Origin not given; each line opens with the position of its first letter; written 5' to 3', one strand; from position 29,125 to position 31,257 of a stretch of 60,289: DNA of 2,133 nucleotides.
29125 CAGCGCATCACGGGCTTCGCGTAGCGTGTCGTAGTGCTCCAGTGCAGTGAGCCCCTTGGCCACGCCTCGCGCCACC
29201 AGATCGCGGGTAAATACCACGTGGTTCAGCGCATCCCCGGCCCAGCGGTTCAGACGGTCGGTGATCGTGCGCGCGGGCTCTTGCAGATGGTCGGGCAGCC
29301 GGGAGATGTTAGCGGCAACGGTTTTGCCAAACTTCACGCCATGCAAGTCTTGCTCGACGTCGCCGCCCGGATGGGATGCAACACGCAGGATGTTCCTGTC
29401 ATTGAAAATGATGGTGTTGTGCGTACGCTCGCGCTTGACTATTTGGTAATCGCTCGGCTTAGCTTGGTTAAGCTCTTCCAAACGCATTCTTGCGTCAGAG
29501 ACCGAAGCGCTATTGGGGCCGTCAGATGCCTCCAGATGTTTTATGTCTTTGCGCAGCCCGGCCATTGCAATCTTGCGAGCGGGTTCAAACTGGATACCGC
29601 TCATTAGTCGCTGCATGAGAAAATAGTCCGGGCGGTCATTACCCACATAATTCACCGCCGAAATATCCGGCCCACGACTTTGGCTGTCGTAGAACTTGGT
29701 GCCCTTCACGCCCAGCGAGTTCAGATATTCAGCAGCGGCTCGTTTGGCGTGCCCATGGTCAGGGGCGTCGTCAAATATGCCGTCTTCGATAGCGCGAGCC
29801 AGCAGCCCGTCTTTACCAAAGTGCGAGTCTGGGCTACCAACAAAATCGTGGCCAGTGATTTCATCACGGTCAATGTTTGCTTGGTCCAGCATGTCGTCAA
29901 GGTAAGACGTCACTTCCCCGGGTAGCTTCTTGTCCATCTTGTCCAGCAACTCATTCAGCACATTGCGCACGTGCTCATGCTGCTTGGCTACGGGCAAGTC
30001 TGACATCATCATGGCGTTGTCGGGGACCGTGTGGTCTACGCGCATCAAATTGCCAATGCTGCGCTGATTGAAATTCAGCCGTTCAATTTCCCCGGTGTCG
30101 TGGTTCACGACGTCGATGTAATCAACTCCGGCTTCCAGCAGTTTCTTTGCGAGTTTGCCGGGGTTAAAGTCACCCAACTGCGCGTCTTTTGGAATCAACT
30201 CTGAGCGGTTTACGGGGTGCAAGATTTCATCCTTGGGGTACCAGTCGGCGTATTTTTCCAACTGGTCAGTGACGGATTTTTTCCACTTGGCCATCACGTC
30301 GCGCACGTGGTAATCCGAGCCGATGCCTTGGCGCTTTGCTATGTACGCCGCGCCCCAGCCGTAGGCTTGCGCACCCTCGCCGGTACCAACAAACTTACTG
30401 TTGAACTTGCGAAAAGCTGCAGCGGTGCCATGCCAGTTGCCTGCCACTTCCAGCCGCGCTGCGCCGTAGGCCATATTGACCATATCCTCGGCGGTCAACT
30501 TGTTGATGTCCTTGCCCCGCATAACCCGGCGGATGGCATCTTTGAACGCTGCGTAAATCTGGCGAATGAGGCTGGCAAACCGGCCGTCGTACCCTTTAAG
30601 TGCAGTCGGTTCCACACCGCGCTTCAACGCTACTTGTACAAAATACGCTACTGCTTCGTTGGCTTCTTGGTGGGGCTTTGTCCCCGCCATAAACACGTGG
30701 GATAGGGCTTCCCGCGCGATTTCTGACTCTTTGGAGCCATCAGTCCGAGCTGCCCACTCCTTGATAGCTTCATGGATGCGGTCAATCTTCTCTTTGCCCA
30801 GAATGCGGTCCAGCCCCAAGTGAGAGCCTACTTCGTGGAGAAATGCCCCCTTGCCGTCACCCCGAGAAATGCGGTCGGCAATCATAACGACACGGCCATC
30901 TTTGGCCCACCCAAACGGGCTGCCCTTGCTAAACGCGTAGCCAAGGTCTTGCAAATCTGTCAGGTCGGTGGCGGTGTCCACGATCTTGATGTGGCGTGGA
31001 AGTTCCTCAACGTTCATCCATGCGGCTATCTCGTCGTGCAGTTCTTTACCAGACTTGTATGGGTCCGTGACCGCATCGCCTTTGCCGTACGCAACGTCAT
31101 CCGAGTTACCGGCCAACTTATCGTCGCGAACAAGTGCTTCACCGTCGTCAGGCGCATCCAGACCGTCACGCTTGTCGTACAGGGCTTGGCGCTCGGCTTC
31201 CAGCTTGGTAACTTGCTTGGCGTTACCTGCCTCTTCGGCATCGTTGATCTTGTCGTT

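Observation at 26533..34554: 2673-aa giant polyvalent-type virion protein taking up 13% of the genome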

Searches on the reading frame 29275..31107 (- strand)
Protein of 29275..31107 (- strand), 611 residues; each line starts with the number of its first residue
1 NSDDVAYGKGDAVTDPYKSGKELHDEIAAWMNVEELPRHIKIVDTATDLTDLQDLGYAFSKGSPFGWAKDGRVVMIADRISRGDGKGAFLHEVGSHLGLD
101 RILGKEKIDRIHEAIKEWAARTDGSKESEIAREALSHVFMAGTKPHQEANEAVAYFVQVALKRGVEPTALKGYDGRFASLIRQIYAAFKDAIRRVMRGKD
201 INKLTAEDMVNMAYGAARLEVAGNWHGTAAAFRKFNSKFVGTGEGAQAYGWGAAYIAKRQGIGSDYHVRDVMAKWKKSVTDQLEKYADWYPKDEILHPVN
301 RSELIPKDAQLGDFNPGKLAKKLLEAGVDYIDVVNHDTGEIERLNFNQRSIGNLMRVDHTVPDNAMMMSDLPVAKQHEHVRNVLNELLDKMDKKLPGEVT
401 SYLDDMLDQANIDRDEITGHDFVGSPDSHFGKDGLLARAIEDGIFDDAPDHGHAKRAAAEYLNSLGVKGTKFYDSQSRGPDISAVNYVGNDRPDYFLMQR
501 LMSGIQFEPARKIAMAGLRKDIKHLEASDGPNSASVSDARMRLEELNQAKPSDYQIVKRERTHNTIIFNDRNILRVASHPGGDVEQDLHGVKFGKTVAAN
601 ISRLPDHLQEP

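Call 15: search_solved_structures(query=window:29275-31047:-, max_evalue=10)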
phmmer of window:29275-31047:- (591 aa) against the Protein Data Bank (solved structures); distinct sequences matched with E-value up to 10: 0.

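Call 16: find_homologous_proteins(query=window:29275-31047:-, max_evalue=0.001)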
Query window:29275-31047:- (591 aa): 33 proteins with E <= 0.001 among 8000 candidates.
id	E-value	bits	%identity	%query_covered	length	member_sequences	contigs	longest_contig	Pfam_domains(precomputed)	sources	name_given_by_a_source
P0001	1.3e-85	307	40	76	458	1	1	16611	-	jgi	jgi:hypothetical protein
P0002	8.8e-72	261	47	42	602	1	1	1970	-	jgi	-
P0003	9.7e-58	215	33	66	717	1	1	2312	-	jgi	jgi:hypothetical protein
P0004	2.3e-53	200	43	42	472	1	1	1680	-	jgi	-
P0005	1.6e-11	62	29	45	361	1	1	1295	-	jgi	-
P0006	2.0e-10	58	26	46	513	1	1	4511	PF18760.8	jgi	jgi:hypothetical protein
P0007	8.6e-8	50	26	45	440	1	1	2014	PF18760.8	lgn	-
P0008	2.3e-6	45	29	43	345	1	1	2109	PF18760.8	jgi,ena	-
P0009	3.3e-6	44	25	49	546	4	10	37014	-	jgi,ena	-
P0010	4.0e-6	44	27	47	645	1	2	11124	-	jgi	jgi:hypothetical protein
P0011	5.5e-6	44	25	46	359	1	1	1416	-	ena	-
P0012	5.9e-6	44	25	43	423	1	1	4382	-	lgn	-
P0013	6.0e-6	44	24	47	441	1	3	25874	-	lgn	-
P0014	7.4e-6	43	24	46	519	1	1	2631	-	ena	-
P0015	8.3e-6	43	26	49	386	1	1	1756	-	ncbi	-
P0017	1.2e-5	43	40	10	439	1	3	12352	PF18760.8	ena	-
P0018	1.9e-5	42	27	45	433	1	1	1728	PF18760.8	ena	-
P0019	2.2e-5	42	26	45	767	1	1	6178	PF18760.8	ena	-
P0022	1.3e-4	39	27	45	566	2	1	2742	PF18760.8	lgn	-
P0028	4.2e-4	37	26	45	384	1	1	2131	PF18760.8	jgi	jgi:hypothetical protein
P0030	4.5e-4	37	25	46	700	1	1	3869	PF18760.8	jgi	-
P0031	4.6e-4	37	25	54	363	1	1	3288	PF18760.8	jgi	-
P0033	9.9e-4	36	25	31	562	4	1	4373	PF13151.13,PF18760.8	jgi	jgi:hypothetical protein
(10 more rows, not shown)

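Call 31: search_protein_representatives(protein=window:29275-31107:-)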
Query: 611 residues. Proteins with E-value up to 0.001 (for the whole library): 1959; up to 1e-10: 482; up to 1e-30: 158. The best 150 are listed.
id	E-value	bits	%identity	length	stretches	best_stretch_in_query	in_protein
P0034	0.0e+00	1068.7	100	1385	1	140-611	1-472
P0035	5.5e-121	421.7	50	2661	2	1-481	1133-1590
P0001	4.6e-86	306.4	41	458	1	26-473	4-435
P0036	1.7e-79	284.7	36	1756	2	6-490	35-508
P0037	1.4e-76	275.0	36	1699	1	7-611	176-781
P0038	2.1e-75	271.1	37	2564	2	7-274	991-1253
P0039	5.8e-75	269.7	38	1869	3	5-388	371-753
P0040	2.2e-74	267.8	38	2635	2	10-491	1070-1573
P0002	3.6e-74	267.1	40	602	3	10-274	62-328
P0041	3.5e-73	263.8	39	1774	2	6-492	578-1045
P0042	7.4e-71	256.2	41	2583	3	7-274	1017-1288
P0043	2.8e-70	254.2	36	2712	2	7-479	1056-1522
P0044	5.3e-70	253.3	41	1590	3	32-276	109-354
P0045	9.9e-70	252.4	42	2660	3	23-284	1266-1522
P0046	1.2e-69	252.2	40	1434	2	5-277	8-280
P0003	3.5e-58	214.3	37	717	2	90-481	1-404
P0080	9.8e-57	209.5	41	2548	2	67-274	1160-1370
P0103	2.3e-51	191.8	34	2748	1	55-591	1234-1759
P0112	4.9e-49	184.1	40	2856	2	12-276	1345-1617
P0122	4.2e-47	177.7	36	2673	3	38-274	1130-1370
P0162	9.0e-38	146.9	34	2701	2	71-275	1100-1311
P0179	1.4e-33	133.0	43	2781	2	63-267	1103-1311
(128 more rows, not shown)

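Call 44: predict_structure(alignment_id=A2)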
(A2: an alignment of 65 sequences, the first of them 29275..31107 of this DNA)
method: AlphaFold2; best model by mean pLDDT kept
length: 611 residues; sequences in the alignment: 65
mean_pLDDT: 72.2   pTM: 0.47
mean pLDDT of the five models: 72.2, 71.9, 70.4, 69.1, 65.9
residues with pLDDT >= 90: 148; 70-90: 231; 50-70: 114; < 50: 118
segments of 3 or more residues with pLDDT < 50: 1-9, 197-252, 260-263, 485-503, 576-596
pLDDT, mean of each block of 10 residues (from residue 1): 36 84 89 75 83 52 69 83 84 63 75 92 89 87 79 85 72 74 68 49 38 32 41 36 43 52 56 84 96 91 94 95 91 96 85 61 89 94 95 81 90 91 80 88 85 80 92 68 48 44 57 76 78 74 80 62 77 55 35 42 70 54
secondary structure, 60 per line:
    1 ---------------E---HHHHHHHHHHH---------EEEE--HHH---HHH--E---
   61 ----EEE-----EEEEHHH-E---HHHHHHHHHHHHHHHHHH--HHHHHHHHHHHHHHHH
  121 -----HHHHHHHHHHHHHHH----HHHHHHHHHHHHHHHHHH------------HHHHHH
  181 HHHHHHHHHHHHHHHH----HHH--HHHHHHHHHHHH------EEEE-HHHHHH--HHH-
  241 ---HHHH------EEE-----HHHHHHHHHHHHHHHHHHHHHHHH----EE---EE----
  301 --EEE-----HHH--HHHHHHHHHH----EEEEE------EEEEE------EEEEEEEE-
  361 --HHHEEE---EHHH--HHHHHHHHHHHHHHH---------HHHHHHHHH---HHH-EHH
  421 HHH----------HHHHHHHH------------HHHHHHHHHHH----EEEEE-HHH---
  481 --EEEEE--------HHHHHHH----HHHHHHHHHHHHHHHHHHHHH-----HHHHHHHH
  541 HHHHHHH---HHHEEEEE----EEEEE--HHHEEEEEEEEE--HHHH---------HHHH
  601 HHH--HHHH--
elements in order: H20-30 E40-43 E65-67 E73-76 H85-102 H105-120 H126-140 H145-162 H175-196 H206-217 E224-227 H229-234 H244-247 E254-256 H262-285 E303-305 H316-325 E330-334 E341-345 E352-359 E366-368 H378-392 H402-410 H419-423 H434-441 H454-464 E469-473 E483-487 H496-502 H507-527 H533-547 E554-558 E563-567 E573-581 H584-587 H597-603 H606-609

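Call 47: fold_search(model_id=the predicted structure, library=pdb)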
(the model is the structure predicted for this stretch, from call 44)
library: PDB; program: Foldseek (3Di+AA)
matches with E <= 10: 113; with E <= 0.001: 0
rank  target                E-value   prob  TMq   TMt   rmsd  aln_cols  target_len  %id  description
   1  9a4w_B                4.6e-02  0.35  0.11  0.06  20.8       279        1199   14  Integrative model of RPOA-RPOC by crosslinking MS and deep learning (released 2024-09-18)
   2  7l7b_C                4.6e-02  0.21  0.10  0.07  30.4       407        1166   12  Clostridioides difficile RNAP with fidaxomicin (released 2022-02-02)
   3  8i23_D                1.8e-01  0.08  0.09  0.05  29.1       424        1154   11  Clostridium thermocellum RNA polymerase transcription open complex with SigI1 and its promoter (released 2023-10-11)
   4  9dvs_F                2.6e-01  0.18  0.12  0.07  27.2       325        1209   13  CryoEM structure of Syn7942 RNAP-SigA holoenzyme (released 2025-10-15)
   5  6wvj_D                3.8e-01  0.05  0.07  0.05  29.4       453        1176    9  Cryo-EM structure of Bacillus subtilis RNA Polymerase elongation complex (released 2020-11-18)
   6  8egb_J                6.0e-01  0.08  0.10  0.05  23.1       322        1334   13  Cryo-EM structure of consensus elemental paused elongation complex with an unfolded TL (released 2023-03-01)
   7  8syi_Z                7.4e-01  0.11  0.12  0.07  27.5       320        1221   14  Cyanobacterial RNAP-EC (released 2023-07-05)
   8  8i24_D                1.0e+00  0.04  0.11  0.06  30.2       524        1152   11  Clostridium thermocellum RNA polymerase transcription open complex with SigI6 and its promoter (released 2023-10-11)
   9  8urw_Z                1.0e+00  0.04  0.06  0.04  28.1       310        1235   13  Cyanobacterial RNA polymerase elongation complex with NusG and CTP (released 2023-12-27)
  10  3pih_A                1.5e+00  0.23  0.08  0.06   6.6        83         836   18  T. maritima UvrA in complex with fluorescein-modified DNA (released 2011-01-19)
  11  8x6f_D                1.5e+00  0.05  0.08  0.05  27.1       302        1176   12  Cryo-EM structure of Staphylococcus aureus sigA-dependent RNAP-promoter open complex (released 2024-06-05)
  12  7z5g_B                1.5e+00  0.06  0.10  0.17  16.7       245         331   13  human apo MATCAP (released 2022-05-11)
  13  6wns                  2.0e+00  0.01  0.04  0.12  26.0       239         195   13  The structure of a CoA-dependent acyl-homoserine lactone synthase, MesI (released 2020-05-13)
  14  4rdx_A                2.0e+00  0.01  0.05  0.07  24.0       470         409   10  Structure of histidinyl-tRNA synthetase in complex with tRNA(His) (released 2015-03-25)
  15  6msp_MODEL_1_A        2.1e+00  0.11  0.08  0.29   6.4        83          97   14  De novo Designed Protein Foldit3 (released 2019-06-12)
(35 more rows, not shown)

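Call 48: search_protein_families(library=pfam, proteins=[P0006, P0008, P0019, P0031, P0005, P0003], max_evalue=0.01)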
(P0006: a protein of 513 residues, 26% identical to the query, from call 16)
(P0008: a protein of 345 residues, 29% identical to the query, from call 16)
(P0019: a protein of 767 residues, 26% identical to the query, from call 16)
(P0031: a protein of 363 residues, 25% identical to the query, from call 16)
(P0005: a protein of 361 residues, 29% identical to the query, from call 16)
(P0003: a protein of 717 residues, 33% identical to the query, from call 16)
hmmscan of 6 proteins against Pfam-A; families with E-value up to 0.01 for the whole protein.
P0006 (513 aa): 1 family
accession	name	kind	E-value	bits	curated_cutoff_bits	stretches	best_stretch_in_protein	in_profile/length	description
PF18760.7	ART-PolyVal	-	1.2e-05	26.6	31.2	1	107-150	10-47/140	ADP-Ribosyltransferase in polyvalent proteins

P0008 (345 aa): 2 families
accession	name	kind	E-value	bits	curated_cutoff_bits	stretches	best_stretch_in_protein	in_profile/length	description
PF18760.7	ART-PolyVal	-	4.3e-06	28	31.2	1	78-174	7-98/140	ADP-Ribosyltransferase in polyvalent proteins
PF13151.12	DUF3990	-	0.0049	17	32.2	0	78-149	1-67/152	Protein of unknown function (DUF3990)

P0019 (767 aa): 3 families
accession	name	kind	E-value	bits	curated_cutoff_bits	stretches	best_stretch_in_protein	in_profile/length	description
PF18760.7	ART-PolyVal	-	4.7e-20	73.2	31.2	2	414-532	9-132/140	ADP-Ribosyltransferase in polyvalent proteins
PF13151.12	DUF3990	-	0.00029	21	32.2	0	22-67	3-45/152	Protein of unknown function (DUF3990)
PF24390.1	PRTase-CE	-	0.0048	17.3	27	1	199-289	46-117/253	PRTase-CE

P0031 (363 aa): 2 families
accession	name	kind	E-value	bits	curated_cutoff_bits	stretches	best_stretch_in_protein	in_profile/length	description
PF18760.7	ART-PolyVal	-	7.9e-06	27.1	31.2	1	119-205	8-86/140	ADP-Ribosyltransferase in polyvalent proteins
PF13151.12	DUF3990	-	0.00022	21.3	32.2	1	119-174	2-54/152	Protein of unknown function (DUF3990)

P0005 (361 aa): 1 family
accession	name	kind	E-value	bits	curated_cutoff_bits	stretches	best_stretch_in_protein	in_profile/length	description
PF18760.7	ART-PolyVal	-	2.7e-05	25.4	31.2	1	103-195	9-93/140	ADP-Ribosyltransferase in polyvalent proteins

P0003 (717 aa): 0 families

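Call 50: search_solved_structures(query=A2, max_evalue=10, show_alignments=3)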
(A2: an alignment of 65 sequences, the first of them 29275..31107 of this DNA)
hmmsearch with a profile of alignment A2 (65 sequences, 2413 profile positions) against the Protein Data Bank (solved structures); distinct sequences matched with E-value up to 10: 2.
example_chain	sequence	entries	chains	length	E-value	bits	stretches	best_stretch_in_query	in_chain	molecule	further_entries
6h8q_A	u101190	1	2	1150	6.9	7.1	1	731-863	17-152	Cohesin subunit SCC3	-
4cgk_A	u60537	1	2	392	7.7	6.9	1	554-877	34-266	SECRETED 45 KDA PROTEIN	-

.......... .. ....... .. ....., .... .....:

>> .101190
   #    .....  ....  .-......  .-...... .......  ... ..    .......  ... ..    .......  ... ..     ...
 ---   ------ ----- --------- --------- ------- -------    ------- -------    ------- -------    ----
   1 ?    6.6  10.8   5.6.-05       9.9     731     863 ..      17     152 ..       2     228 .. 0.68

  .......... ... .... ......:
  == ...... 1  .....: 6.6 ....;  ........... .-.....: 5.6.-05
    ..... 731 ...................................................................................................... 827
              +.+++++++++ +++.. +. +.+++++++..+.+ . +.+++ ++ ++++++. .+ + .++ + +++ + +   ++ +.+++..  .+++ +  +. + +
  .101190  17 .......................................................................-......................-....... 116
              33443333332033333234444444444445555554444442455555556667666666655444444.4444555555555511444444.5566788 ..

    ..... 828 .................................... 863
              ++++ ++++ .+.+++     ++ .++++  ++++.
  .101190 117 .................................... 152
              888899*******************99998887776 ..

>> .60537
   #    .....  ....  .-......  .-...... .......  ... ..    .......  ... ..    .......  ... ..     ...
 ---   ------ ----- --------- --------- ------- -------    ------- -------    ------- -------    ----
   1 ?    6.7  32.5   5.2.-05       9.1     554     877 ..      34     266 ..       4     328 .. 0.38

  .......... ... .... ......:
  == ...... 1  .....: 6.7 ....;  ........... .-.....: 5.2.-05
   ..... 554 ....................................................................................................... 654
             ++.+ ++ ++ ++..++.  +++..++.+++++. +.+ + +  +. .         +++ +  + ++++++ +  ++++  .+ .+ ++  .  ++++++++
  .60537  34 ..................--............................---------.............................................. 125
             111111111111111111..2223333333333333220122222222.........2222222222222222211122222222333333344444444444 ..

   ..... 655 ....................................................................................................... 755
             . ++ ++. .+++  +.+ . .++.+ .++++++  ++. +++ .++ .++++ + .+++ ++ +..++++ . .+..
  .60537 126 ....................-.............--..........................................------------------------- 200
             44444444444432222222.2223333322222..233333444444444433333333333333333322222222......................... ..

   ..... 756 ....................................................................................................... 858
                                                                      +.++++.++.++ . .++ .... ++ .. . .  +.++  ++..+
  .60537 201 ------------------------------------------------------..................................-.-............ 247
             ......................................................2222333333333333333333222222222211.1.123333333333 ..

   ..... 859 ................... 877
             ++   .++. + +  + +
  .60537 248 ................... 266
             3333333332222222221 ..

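Call 66: fold_search(model_id=the predicted structure, library=viral)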
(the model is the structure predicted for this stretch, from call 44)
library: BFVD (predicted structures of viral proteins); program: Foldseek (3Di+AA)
matches with E <= 10: 171; with E <= 0.001: 14
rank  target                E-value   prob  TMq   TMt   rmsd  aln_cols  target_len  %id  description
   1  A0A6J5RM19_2          2.3e-10  1.00  0.22  0.14  24.2       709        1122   19  Gene product 88 domain-containing protein [uncultured Caudovirales phage]
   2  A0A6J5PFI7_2          2.7e-09  1.00  0.24  0.15  18.6       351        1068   28  Large polyvalent protein associated domain-containing protein [uncultured Caudovirales phage]
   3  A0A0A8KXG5            4.1e-09  1.00  0.20  0.14  22.8       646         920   15  Phage-like protein [Burkholderia phage Bp-AMP4]
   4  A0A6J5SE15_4          6.6e-09  1.00  0.23  0.13  15.4       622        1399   17  Helicase/UvrB, N-terminal [uncultured Caudovirales phage]
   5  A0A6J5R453            1.4e-07  1.00  0.22  0.30  21.7       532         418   17  ART-PolyVal-like domain-containing protein [uncultured Caudovirales phage]
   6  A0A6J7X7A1            7.3e-07  1.00  0.21  0.26  22.8       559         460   15  ART-PolyVal-like domain-containing protein [uncultured Caudovirales phage]
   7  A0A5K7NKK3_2          1.4e-06  1.00  0.23  0.16  20.9       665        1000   14  (no name in the UniProt tables at hand)
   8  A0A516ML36            1.7e-06  1.00  0.22  0.24  29.5       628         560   13  (no name in the UniProt tables at hand)
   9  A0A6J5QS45            2.4e-06  1.00  0.20  0.29  21.7       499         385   17  Uncharacterized protein [uncultured Caudovirales phage]
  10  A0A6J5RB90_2          6.9e-06  1.00  0.22  0.15  17.4       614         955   14  Large polyvalent protein associated domain-containing protein [uncultured Caudovirales phage]
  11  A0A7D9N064            2.1e-05  1.00  0.23  0.33  17.2       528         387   14  (no name in the UniProt tables at hand)
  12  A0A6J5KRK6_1          4.5e-05  1.00  0.23  0.11  18.5       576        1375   12  Large polyvalent protein associated domain-containing protein [uncultured Caudovirales phage]
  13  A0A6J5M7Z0            6.6e-05  1.00  0.15  0.20  21.8       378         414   12  Uncharacterized protein [uncultured Caudovirales phage]
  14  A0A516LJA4            3.1e-04  0.99  0.20  0.22  18.3       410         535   16  (no name in the UniProt tables at hand)
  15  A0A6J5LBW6            1.4e-03  0.97  0.22  0.11  18.5       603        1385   12  Cell wall hydrolase, SleB [uncultured Caudovirales phage]
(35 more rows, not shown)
